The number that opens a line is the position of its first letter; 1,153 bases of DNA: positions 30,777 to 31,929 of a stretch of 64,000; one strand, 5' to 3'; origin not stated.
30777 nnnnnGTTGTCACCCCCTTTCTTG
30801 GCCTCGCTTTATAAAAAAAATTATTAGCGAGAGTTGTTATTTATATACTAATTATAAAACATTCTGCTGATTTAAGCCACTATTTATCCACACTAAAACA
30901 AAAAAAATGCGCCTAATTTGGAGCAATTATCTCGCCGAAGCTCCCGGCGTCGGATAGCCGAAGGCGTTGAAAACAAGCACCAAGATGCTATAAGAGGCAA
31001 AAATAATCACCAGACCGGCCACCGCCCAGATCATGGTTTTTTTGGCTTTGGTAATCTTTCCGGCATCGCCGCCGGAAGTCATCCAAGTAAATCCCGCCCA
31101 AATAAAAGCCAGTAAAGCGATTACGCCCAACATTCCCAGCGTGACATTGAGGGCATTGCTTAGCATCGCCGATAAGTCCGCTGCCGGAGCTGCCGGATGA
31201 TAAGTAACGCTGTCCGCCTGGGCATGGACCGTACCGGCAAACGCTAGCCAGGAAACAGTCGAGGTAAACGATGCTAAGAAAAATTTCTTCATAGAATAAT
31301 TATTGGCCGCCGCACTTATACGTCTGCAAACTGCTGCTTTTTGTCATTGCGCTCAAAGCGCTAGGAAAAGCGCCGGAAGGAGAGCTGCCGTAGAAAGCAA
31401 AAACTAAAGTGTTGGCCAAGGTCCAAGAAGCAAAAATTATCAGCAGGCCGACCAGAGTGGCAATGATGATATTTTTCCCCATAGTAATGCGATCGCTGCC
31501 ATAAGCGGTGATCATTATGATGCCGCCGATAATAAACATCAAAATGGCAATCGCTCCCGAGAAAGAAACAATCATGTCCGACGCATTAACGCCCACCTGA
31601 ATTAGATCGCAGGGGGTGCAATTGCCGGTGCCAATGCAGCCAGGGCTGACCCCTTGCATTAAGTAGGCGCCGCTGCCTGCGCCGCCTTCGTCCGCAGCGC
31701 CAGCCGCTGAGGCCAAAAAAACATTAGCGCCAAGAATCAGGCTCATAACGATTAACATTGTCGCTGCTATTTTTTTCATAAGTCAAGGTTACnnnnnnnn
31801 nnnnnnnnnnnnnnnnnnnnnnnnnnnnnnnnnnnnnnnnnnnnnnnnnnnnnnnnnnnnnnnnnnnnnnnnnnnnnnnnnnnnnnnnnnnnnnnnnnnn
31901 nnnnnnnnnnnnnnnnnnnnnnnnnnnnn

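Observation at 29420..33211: Tandem array of five divergent TrbC/VirB2-like pilin paralogs headed by a solute-binding lipoprotein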

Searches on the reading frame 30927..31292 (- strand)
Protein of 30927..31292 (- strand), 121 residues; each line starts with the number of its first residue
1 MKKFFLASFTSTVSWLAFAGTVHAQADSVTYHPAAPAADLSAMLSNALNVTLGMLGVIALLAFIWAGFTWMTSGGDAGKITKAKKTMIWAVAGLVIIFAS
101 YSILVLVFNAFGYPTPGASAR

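Call 5: search_protein_families(library=pfam, proteins=[window:30927-31292:-], max_evalue=1)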
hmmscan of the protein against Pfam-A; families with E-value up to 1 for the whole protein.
window:30927-31292:- (121 aa): 5 families
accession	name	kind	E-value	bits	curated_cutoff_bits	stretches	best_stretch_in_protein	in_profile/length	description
PF18895.5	T4SS_pilin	-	6.1e-10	39.5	26.6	1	43-104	8-68/71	Type IV secretion system pilin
PF04956.18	TrbC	-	2e-07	31.5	27.9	1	3-103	9-94/98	TrbC/VIRB2 pilin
PF20990.2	DUF2207_C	-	0.08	13.1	33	1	46-116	139-194/247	Predicted membrane protein (DUF2207) C-terminal domain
PF02300.22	Fumarate_red_C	-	0.09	13.3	24.2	1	49-107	64-126/127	Fumarate reductase subunit C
PF06097.16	DUF945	-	0.38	10.2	26.8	1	53-73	6-26/460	Bacterial protein of unknown function (DUF945)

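Call 44: search_protein_families(library=ncbifam, proteins=[window:30927-31292:-], max_evalue=0.01)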
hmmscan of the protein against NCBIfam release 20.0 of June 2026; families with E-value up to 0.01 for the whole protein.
window:30927-31292:- (121 aa): 1 family
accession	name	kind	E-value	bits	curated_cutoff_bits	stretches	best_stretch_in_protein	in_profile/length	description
NF045849.1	ICE_MMCAP2_0565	equivalog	3.2e-08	33.2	40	1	45-109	14-78/80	Mbov_0395 family pilin-like conjugal transfer protein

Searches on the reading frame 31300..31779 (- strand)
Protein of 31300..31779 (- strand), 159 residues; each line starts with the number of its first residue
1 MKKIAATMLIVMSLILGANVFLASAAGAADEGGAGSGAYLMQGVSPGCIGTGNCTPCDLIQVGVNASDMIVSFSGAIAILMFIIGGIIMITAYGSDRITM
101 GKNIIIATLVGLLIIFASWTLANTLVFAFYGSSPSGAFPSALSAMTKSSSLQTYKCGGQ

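Call 5: search_protein_families(library=pfam, proteins=[window:31300-31779:-], max_evalue=1)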
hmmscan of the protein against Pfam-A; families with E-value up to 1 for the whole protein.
window:31300-31779:- (159 aa): 3 families
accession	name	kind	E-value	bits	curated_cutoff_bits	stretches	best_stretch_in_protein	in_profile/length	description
PF18895.5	T4SS_pilin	-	2.1e-07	31.4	26.6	1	65-125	11-71/71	Type IV secretion system pilin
PF17181.9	EPF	-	0.14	12.6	27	1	52-66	14-28/52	Epidermal patterning factor proteins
PF03779.20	SPW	-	0.47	11.4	31.5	1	66-122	15-72/93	SPW repeat domain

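Call 43: find_homologous_proteins(query=window:31300-31779:-, max_evalue=0.0001)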
Query window:31300-31779:- (159 aa): 6 proteins with E <= 0.0001 among 121 candidates.
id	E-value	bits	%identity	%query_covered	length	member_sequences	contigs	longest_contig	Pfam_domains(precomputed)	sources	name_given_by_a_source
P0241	3.5e-86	304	99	96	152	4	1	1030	PF18895.6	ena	-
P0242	1.1e-57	212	69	99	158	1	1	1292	PF18895.6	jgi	jgi:hypothetical protein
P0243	4.0e-47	178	62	98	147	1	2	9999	PF18895.6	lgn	-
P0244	5.5e-43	164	66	74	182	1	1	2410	PF18895.6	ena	-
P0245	2.1e-38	149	64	82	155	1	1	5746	PF18895.6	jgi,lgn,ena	-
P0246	3.8e-36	142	52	100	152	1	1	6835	PF18895.6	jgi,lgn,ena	-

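Call 44: search_protein_families(library=ncbifam, proteins=[window:31300-31779:-], max_evalue=0.01)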
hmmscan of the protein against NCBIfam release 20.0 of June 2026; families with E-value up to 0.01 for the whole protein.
window:31300-31779:- (159 aa): 0 families

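Call 66: predict_structure(alignment_id=A5)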
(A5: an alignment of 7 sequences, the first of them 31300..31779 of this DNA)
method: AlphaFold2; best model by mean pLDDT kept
length: 159 residues; sequences in the alignment: 7
mean_pLDDT: 51.9   pTM: 0.32
mean pLDDT of the five models: 51.9, 49.1, 48.9, 47.9, 47.9
residues with pLDDT >= 90: 0; 70-90: 1; 50-70: 86; < 50: 72
segments of 3 or more residues with pLDDT < 50: 1-3, 16-45, 47-50, 131-159
pLDDT, mean of each block of 10 residues (from residue 1): 49 49 41 36 48 51 57 61 66 59 66 65 56 44 43 38
secondary structure, 60 per line:
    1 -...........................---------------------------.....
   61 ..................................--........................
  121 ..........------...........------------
elements in order: H2-28 H56-94 H97-130 H137-147
